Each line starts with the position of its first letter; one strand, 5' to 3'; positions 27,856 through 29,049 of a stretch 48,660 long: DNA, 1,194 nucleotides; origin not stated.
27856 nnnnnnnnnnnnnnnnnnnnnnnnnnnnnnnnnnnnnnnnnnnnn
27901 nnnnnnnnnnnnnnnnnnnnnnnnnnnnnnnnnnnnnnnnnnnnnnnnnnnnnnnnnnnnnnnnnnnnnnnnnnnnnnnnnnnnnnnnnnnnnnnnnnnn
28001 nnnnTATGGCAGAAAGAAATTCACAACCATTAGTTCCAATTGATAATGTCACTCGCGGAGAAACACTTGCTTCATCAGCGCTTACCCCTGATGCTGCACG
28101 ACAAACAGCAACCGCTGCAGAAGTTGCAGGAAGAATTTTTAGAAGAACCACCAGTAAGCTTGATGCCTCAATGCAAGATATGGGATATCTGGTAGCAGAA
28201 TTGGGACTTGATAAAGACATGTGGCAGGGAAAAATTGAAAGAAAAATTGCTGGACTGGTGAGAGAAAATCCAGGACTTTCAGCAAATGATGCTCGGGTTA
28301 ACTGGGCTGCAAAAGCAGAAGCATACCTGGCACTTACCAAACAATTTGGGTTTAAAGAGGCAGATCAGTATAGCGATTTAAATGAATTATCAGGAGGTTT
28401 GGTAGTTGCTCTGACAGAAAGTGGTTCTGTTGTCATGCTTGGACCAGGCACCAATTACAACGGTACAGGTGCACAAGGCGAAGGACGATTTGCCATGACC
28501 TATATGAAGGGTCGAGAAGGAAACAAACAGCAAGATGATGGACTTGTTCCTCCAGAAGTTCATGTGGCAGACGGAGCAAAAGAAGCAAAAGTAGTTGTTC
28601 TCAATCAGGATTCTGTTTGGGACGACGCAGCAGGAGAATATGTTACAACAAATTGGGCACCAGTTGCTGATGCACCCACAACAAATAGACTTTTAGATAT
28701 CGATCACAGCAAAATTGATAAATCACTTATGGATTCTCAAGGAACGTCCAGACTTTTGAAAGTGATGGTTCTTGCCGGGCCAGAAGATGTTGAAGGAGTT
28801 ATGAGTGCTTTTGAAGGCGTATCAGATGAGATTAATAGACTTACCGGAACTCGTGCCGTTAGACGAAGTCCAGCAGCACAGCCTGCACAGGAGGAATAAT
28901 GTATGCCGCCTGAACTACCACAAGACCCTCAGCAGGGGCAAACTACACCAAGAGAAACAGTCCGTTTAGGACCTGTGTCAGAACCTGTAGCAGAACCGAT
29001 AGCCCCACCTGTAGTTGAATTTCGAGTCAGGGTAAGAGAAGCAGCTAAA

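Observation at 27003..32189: Expanded, divergent TerY-P-like signalling/defence cassette: vWA(MIDAS) - unknown - long PP2C - soluble Ser/Thr kinase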

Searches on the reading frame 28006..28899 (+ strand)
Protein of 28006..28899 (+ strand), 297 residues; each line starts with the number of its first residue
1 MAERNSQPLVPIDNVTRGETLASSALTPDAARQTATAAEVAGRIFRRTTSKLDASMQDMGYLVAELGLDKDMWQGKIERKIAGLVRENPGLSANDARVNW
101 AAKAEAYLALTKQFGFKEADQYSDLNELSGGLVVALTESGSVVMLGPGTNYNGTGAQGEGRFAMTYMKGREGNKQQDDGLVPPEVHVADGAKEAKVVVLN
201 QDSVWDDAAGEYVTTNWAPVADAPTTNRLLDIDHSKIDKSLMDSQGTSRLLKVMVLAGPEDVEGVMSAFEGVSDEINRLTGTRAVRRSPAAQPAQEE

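Call 3: search_protein_families(library=pfam, proteins=[window:28006-28899:+], max_evalue=0.1)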
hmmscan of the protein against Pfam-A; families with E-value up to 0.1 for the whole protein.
window:28006-28899:+ (297 aa): 0 families

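Call 4: search_protein_families(library=padloc, proteins=[window:28006-28899:+], max_evalue=0.1)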
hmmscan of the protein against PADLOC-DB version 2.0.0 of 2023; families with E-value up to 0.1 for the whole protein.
window:28006-28899:+ (297 aa): 0 families

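Call 5: search_protein_families(library=ncbifam, proteins=[window:28006-28899:+], max_evalue=0.1)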
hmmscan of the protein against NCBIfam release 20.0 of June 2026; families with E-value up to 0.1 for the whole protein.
window:28006-28899:+ (297 aa): 0 families

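Call 11: search_solved_structures(query=window:28006-28899:+, max_evalue=10)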
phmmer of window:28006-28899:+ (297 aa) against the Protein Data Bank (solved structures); distinct sequences matched with E-value up to 10: 5.
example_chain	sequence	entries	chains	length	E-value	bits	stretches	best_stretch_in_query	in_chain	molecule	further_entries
4rku_E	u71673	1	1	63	1.1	11.9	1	192-238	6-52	Photosystem I reaction center subunit IV B, chloroplastic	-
4y28_E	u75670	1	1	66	1.2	11.8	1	192-238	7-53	Photosystem I reaction center subunit IV A, chloroplastic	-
5jvm_A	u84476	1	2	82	1.2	11.8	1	43-91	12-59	Chimera protein of Kinesin-like protein KIF3C and Microtubule-associated protein RP/EB fam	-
5gwt_A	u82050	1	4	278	1.8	11.2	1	62-138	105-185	4-hydroxyisolecuine dehydrogenase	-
5gwr_A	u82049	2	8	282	1.8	11.2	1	62-138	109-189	4-hydroxyisolecuine dehydrogenase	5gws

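Call 19: find_homologous_proteins(query=window:28006-28896:+)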
Query window:28006-28896:+ (297 aa): 4 proteins with E <= 0.001 among 5973 candidates.
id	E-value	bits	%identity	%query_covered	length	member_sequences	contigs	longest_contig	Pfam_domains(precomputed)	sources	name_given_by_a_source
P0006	1.6e-189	646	100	100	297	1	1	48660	-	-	-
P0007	4.0e-132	458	74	100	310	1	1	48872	-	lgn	-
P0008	6.7e-121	421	66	99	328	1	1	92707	-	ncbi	-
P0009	1.2e-118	414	68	99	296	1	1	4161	-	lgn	-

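Call 31: search_protein_representatives(alignment_id=A2)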
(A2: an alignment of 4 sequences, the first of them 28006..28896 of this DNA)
Query: 4 sequences, 298 profile positions. Proteins with E-value up to 0.001 (for the whole library): 7; up to 1e-10: 7; up to 1e-30: 4. The best 7 are listed.
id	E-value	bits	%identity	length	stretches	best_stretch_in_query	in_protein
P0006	5.0e-173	590.7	-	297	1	4-297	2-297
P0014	7.4e-68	245.4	-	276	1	10-291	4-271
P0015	3.7e-41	157.7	-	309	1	5-280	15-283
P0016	4.0e-40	154.3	-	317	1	12-280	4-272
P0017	3.3e-30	121.7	-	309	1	55-276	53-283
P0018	2.5e-21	92.6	-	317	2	99-280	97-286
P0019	4.3e-17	78.7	-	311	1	94-281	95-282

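Call 33: find_encoding_contigs(protein=P0015, flank=10000, max_places=3)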
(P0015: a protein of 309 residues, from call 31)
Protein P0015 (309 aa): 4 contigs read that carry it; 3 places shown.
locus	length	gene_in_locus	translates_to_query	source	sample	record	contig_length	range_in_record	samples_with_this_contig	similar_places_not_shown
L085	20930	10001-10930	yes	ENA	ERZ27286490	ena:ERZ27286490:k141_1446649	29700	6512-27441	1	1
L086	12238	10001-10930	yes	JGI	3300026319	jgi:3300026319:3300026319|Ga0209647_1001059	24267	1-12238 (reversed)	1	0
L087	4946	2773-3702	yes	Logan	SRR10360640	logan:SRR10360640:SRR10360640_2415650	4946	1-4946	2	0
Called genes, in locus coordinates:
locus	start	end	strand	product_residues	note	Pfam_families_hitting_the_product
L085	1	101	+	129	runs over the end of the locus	PF08937:ThsB_TIR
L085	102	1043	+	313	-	PF00656:Peptidase_C14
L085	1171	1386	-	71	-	PF00403:HMA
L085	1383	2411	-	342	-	PF02683:DsbD_TM, PF13386:DsbD_2, PF13473:Cupredoxin_1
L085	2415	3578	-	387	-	PF03773:ArsP_1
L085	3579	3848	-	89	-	PF02583:Trns_repr_metal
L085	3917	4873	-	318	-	PF00089:Trypsin, PF13365:Trypsin_2, PF00595:PDZ (weak), PF13180:PDZ_2 (weak), PF17820:PDZ_6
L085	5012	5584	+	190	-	PF03352:Adenine_glyco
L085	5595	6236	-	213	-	PF13399:LytR_C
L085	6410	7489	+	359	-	PF12697:Abhydrolase_6 (weak)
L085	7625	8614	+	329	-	PF02661:Fic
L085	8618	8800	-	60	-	-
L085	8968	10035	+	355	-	-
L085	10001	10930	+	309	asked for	-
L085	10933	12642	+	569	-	PF07228:SpoIIE (faint)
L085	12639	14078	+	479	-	PF07714:PK_Tyr_Ser-Thr, PF00069:Pkinase, PF03109:ABC1 (faint)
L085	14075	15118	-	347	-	PF21338:Top1B_N_bact, PF01028:Topoisom_I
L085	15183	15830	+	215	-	-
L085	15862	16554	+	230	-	PF14333:DUF4389 (weak)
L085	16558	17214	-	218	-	PF00027:cNMP_binding, PF13545:HTH_Crp_2, PF00325:Crp (weak)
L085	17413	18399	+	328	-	-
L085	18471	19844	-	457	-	PF13576:Pentapeptide_3 (faint), PF13599:Pentapeptide_4 (faint), PF00805:Pentapeptide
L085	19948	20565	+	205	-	-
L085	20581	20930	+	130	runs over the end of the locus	-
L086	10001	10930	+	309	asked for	-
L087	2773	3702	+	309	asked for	-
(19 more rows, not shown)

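Call 34: find_encoding_contigs(protein=P0019, flank=10000, max_places=2)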
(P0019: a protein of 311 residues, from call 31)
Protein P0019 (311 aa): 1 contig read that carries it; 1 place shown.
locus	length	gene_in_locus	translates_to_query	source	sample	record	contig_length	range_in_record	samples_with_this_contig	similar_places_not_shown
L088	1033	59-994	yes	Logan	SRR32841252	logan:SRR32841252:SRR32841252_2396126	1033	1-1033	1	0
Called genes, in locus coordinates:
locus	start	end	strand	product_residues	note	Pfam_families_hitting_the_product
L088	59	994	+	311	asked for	-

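Call 35: find_encoding_contigs(protein=P0018, flank=10000, max_places=2)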
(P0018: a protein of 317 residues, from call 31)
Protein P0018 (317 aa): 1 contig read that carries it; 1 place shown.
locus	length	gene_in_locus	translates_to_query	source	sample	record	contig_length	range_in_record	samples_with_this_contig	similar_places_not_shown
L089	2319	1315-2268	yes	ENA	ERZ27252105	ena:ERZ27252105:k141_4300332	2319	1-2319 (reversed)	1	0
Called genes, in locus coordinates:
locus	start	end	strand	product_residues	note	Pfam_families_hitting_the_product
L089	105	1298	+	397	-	-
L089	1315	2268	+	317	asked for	-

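Call 36: find_encoding_contigs(protein=P0017, flank=10000, max_places=2)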
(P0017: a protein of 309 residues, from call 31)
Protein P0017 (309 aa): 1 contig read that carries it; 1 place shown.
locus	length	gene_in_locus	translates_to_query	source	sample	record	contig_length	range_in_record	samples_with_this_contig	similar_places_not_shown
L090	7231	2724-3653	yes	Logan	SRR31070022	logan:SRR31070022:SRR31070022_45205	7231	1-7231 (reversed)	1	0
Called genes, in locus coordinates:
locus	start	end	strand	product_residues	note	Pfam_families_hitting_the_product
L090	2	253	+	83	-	?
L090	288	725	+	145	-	-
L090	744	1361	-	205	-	-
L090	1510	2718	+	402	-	-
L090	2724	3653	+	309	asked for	-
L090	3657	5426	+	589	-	-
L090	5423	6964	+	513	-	PF07714:PK_Tyr_Ser-Thr, PF00069:Pkinase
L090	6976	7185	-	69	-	PF00376:MerR (weak), PF12728:HTH_17, PF13411:MerR_1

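Call 50: search_solved_structures(query=A4, max_evalue=10)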
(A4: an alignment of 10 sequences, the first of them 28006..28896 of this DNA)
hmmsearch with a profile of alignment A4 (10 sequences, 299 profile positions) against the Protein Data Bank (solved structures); distinct sequences matched with E-value up to 10: 4.
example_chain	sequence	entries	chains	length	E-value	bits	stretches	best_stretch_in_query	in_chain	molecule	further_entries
2zdi_A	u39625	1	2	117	0.13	14.8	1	12-83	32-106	Prefoldin subunit beta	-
1yc9_A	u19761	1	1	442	0.16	14.5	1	33-100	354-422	multidrug resistance protein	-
2zqm_A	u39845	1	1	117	1.2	11.6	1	9-83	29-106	Prefoldin beta subunit 1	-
7yv8_A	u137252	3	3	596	1.8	11.1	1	78-124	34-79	Angiotensin-converting enzyme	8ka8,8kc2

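Call 51: search_protein_families(library=pfam, alignment_id=A4, max_evalue=1)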
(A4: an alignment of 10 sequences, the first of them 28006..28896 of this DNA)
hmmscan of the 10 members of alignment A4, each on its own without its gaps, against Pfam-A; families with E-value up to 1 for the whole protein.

A. member 1, window:28006-28896:+ (297 aa): 0 families

B. families by the number of members that match (of 10 scanned): 7 families
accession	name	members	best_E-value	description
PF16461.11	Phage_TTP_12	1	0.05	Lambda phage tail tube protein, TTP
PF18353.6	PG_isomerase_N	1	0.085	Phosphoglucose isomerase N-terminal domain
PF12610.13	SOCS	1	0.09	Suppressor of cytokine signalling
PF14431.12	YwqJ-deaminase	1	0.11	YwqJ-like deaminase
PF07150.16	DUF1390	1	0.2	Protein of unknown function (DUF1390)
PF10415.14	FumaraseC_C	1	0.22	Fumarase C C-terminus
PF17462.7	DUF5424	1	0.27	Family of unknown function (DUF5424)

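Call 65: predict_structure(alignment_id=A4)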
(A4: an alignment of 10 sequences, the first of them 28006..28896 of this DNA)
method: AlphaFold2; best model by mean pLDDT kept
length: 297 residues; sequences in the alignment: 10
mean_pLDDT: 79.9   pTM: 0.76
mean pLDDT of the five models: 79.9, 78.7, 75.8, 73.7, 70.0
residues with pLDDT >= 90: 132; 70-90: 103; 50-70: 12; < 50: 50
segments of 3 or more residues with pLDDT < 50: 1-34, 283-297
pLDDT, mean of each block of 10 residues (from residue 1): 39 35 39 58 77 64 88 89 87 87 91 94 95 95 97 94 90 76 91 96 85 86 94 93 89 94 94 87 42 38
secondary structure, 60 per line:
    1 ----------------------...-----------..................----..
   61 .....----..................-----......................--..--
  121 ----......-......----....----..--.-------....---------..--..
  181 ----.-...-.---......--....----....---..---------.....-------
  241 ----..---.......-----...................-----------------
elements in order: H37-54 H59-65 H70-87 H93-114 H125-130 E132-137 E142-145 E162-165 E195-200 E203-206 E211-214 E229-233 E250-256 H262-280

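Call 69: fold_search(model_id=the predicted structure, library=pdb)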
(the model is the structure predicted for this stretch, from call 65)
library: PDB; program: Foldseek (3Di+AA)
matches with E <= 10: 256; with E <= 0.001: 0
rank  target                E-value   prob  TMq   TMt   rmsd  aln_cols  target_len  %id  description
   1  5c9i_A                7.2e-02  0.03  0.09  0.05  22.0       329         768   11  Structure of N-acylhomoserine lactone acylase MacQ shortened spacer mutant (delta202-208) in uncleaved form (released 2016-06-29)
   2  6ozb_C                1.3e-01  0.11  0.14  0.20  18.0       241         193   12  Crystal structure of the phycoerythrobilin-bound GAF domain from a cyanobacterial phytochrome (released 2020-05-20)
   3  9qh0_A                1.3e-01  0.04  0.12  0.07  26.1       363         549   12  Escherichia coli polynucleotide phosphorylase in complex with recognition site of RNase E (released 2025-04-23)
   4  4nx9                  2.8e-01  0.03  0.11  0.11  19.2       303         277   12  Crystal structure of Pseudomonas aeruginosa flagellin FliC (released 2014-01-29)
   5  8ye8_A                3.6e-01  0.05  0.10  0.19  17.1       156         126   10  Crystal structure of mouse BAHCC1 TTD domain in complex with H4K20me1 peptide (released 2025-07-16)
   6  5a3f_A                3.6e-01  0.03  0.11  0.06  23.1       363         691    8  Crystal structure of the dynamin tetramer (released 2015-08-26)
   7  4e57_A                4.3e-01  0.03  0.13  0.07  20.2       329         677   11  Crystal Structure of spacer 6aa-shortened cephalosporin acylase mutant (released 2013-03-20)
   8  3oan                  6.0e-01  0.08  0.08  0.19  14.9       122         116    9  Crystal structure of the Ran Binding Domain From The Nuclear Complex Component Nup2 From Ashbya Gossypii (released 2010-08-18)
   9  9njb_A                6.0e-01  0.04  0.15  0.09  20.8       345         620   11  hPNPase RNA pre-catalytic state (released 2025-12-10)
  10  9kjr_A                6.0e-01  0.03  0.14  0.07  20.4       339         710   10  The cryo-EM structure of human PNPase in the open conformation (released 2025-03-12)
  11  4e56_A                6.8e-01  0.03  0.13  0.08  19.2       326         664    9  Crystal Structure of spacer 8aa-shortened cephalosporin acylase mutant (released 2013-03-20)
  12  9nje_B                7.6e-01  0.04  0.15  0.09  22.3       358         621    9  hPNPase bound to PO4 in loop conformation 2 (released 2025-12-10)
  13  4e55_A                9.4e-01  0.02  0.12  0.08  19.3       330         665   10  Crystal Structure of spacer removed cephalosporin acylase mutant (released 2013-03-20)
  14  9njb_C                1.1e+00  0.02  0.13  0.07  21.9       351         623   10  hPNPase RNA pre-catalytic state (released 2025-12-10)
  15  7tue_D                1.2e+00  0.02  0.08  0.07  14.2       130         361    8  Crystal structure of Tapasin in complex with HLA-B*44:05 (T73C) (released 2022-09-07)
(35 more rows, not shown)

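Call 70: fold_search(model_id=the predicted structure, library=viral)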
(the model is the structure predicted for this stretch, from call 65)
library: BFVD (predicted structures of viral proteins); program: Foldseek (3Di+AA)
matches with E <= 10: 312; with E <= 0.001: 0
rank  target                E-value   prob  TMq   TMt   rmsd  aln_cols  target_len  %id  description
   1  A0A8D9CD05            4.8e-02  0.09  0.13  0.05  25.2       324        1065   11  Gp264 [uncultured marine phage]
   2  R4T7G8                1.3e-01  0.12  0.18  0.16  17.8       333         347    9  (no name in the UniProt tables at hand)
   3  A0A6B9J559            1.3e-01  0.06  0.09  0.09  21.2       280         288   10  (no name in the UniProt tables at hand)
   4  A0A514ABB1            2.0e-01  0.06  0.15  0.14  27.1       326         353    7  (no name in the UniProt tables at hand)
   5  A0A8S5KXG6            2.7e-01  0.08  0.11  0.19  15.8       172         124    9  Coat protein [ssRNA phage AVE019]
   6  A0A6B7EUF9            2.7e-01  0.06  0.14  0.14  16.1       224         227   10  (no name in the UniProt tables at hand)
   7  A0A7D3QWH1            2.7e-01  0.05  0.12  0.09  18.5       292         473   10  Globin/protoglobin [Fadolivirus FV1/VV64]
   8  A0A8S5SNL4            3.2e-01  0.03  0.11  0.06  21.7       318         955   15  Uncharacterized protein [Podoviridae sp. ctIKM86]
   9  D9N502                3.4e-01  0.10  0.09  0.14  16.6       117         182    8  RNA-directed RNA polymerase catalytic subunit (Fragment) [Influenza A virus (A/swine/Shizuoka/1/1978(H1N1))]
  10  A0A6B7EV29            4.7e-01  0.04  0.13  0.11  18.6       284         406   11  (no name in the UniProt tables at hand)
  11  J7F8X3                5.3e-01  0.20  0.13  0.05  16.9       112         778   17  Putative structural protein [Agrobacterium phage 7-7-1]
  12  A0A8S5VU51            5.3e-01  0.04  0.15  0.17  18.6       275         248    7  Uncharacterized protein [Ackermannviridae sp.]
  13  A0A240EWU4            5.6e-01  0.06  0.11  0.14  10.6        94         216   14  Uncharacterized protein [Vibrio phage JSF7]
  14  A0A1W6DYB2            5.6e-01  0.04  0.10  0.05  17.0       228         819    9  Uncharacterized protein [Aeromonas phage phiA8-29]
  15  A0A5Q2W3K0            6.3e-01  0.03  0.10  0.11  18.8       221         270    8  (no name in the UniProt tables at hand)
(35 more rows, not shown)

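Call 76: find_encoding_contigs(protein=P0016, flank=10000, max_places=3)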
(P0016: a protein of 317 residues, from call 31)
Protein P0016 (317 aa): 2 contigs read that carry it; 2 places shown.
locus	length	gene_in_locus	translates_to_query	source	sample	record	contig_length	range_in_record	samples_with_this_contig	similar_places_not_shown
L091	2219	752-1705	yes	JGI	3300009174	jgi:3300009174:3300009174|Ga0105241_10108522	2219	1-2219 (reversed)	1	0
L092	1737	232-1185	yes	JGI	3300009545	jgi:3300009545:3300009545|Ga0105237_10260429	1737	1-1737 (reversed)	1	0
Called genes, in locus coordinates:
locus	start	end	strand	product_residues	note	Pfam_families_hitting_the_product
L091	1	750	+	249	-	?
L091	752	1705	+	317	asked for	-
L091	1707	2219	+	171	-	?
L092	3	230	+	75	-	?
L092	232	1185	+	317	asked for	-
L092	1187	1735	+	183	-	?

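Call 77: find_encoding_contigs(protein=P0014, flank=10000, max_places=3)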
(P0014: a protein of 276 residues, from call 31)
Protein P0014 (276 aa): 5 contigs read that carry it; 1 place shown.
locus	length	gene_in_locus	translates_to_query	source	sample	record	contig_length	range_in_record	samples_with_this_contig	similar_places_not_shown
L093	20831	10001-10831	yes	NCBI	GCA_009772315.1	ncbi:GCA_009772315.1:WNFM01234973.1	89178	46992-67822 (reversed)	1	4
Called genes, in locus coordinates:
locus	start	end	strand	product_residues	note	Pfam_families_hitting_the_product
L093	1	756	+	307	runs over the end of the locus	PF17773:UPF0176_N, PF00581:Rhodanese, PF12368:Rhodanese_C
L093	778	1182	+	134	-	PF01641:SelR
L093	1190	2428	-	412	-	PF05977:MFS_3, PF07690:MFS_1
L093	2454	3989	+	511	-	PF13231:PMT_2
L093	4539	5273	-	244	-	-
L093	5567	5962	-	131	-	-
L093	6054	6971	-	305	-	PF13011:LZ_Tnp_IS481 (weak), PF13384:HTH_23 (weak), PF13518:HTH_28, PF13551:HTH_29 (weak), PF13565:HTH_32, PF00665:rve, PF13683:rve_3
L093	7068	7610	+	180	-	-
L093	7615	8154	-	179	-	PF00293:NUDIX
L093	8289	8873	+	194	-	-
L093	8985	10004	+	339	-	-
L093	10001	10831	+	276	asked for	-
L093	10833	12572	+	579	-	-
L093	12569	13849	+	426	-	PF00069:Pkinase, PF07714:PK_Tyr_Ser-Thr (weak), PF01636:APH (weak)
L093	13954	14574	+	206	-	-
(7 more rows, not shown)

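Call 81: search_protein_families(library=padloc, proteins=[L085:8968-10032:+, L090:1510-2715:+, L089:105-1295:+, L085:11680-12639:+, L090:4431-5423:+], max_evalue=10)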
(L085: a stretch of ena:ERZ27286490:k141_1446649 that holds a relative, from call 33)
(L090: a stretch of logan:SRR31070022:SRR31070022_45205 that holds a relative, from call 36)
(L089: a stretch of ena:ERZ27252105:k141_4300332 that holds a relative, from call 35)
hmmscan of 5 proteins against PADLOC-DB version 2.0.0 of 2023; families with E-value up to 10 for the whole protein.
L085:8968-10032:+ (355 aa): 0 families

L090:1510-2715:+ (402 aa): 0 families

L089:105-1295:+ (397 aa): 0 families

L085:11680-12639:+ (320 aa): 0 families

L090:4431-5423:+ (331 aa): 0 families

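Call 118: search_protein_families(library=pfam, proteins=[L085:12840-13340:+, L090:5720-6220:+], max_evalue=1)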
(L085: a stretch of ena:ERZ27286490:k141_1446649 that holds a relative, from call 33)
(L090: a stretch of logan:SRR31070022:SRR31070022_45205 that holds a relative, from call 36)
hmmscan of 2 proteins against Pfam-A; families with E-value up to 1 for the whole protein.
L085:12840-13340:+ (167 aa): 2 families
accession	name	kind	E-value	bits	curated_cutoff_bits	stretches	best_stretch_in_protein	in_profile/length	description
PF11653.13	VirionAssem_T7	-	0.035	15.1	25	0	70-109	6-40/99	Bacteriophage T7 virion assembly protein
PF22482.2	AsnC_trans_reg_3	-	0.11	13.1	24.4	0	112-142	45-74/95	PF0864 C-terminal dimeric alpha+beta barrel domain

L090:5720-6220:+ (167 aa): 3 families
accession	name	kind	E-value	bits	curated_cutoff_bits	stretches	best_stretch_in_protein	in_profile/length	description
PF04043.20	PMEI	-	0.11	13.1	29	1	43-122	34-118/156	Plant invertase/pectin methylesterase inhibitor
PF10015.14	ThermoDBP-RP_arch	-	0.14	12.8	25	1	43-76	13-46/78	ThermoDBP-related, archaea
PF14085.11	DUF4265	-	0.14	12.6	27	1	124-164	66-106/115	Domain of unknown function (DUF4265)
